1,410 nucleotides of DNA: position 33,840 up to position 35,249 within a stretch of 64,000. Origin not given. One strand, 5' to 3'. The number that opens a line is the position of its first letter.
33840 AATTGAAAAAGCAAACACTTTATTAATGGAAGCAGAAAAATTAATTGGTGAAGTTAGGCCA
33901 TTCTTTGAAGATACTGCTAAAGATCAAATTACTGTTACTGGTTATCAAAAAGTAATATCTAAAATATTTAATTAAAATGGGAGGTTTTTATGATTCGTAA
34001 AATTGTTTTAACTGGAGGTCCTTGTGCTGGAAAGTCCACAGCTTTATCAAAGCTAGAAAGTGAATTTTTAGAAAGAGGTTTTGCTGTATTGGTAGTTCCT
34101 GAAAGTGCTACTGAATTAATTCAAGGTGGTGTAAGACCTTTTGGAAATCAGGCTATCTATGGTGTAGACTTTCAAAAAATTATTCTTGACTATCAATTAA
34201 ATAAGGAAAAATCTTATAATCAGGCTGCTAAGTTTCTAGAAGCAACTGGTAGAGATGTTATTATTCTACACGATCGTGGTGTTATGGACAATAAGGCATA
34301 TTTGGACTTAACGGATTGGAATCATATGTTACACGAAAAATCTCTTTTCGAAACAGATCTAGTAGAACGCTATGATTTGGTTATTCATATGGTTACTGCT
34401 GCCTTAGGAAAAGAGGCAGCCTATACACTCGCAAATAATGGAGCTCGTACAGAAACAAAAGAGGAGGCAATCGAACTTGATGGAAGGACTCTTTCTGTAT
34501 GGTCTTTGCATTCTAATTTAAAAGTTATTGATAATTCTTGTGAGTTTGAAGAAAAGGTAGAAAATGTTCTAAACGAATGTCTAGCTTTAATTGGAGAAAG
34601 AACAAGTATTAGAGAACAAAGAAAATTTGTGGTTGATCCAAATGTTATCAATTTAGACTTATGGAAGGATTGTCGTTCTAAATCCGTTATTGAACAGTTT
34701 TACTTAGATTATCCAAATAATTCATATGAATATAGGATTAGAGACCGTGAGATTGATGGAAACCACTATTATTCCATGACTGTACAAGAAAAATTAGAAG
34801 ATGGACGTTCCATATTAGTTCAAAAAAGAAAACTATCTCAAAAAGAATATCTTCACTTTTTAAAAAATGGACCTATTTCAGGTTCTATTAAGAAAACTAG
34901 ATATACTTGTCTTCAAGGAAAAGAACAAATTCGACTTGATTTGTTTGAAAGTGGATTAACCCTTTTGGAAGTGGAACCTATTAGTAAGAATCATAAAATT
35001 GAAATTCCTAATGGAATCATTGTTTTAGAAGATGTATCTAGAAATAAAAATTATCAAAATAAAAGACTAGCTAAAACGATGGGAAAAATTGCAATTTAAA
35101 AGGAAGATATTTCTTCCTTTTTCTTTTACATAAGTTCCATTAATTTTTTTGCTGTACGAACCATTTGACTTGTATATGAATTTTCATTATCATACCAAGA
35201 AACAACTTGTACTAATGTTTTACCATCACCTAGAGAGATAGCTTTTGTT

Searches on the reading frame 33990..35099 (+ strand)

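Call 73: search_protein_families(library=pfam, proteins=[window:33990-35099:+], max_evalue=0.001)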
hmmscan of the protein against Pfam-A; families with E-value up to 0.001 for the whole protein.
window:33990-35099:+ (369 aa): 2 families
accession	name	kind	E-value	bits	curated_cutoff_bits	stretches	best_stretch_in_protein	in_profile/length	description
PF13521.12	AAA_28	-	7.4e-21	75.5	27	1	4-189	1-164/164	AAA domain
PF03308.22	MeaB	-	0.00051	19.6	23.1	0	4-37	35-68/273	Methylmalonyl Co-A mutase-associated GTPase MeaB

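Call 107: search_protein_families(library=ncbifam, proteins=[window:33990-35099:+], max_evalue=0.01)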
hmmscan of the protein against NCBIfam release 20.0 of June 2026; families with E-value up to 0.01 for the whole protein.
window:33990-35099:+ (369 aa): 1 family
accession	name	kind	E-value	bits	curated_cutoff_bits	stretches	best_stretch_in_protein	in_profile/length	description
TIGR00750.1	lao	equivalog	3.4e-05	23.1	240.75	1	5-40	37-72/300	methylmalonyl Co-A mutase-associated GTPase MeaB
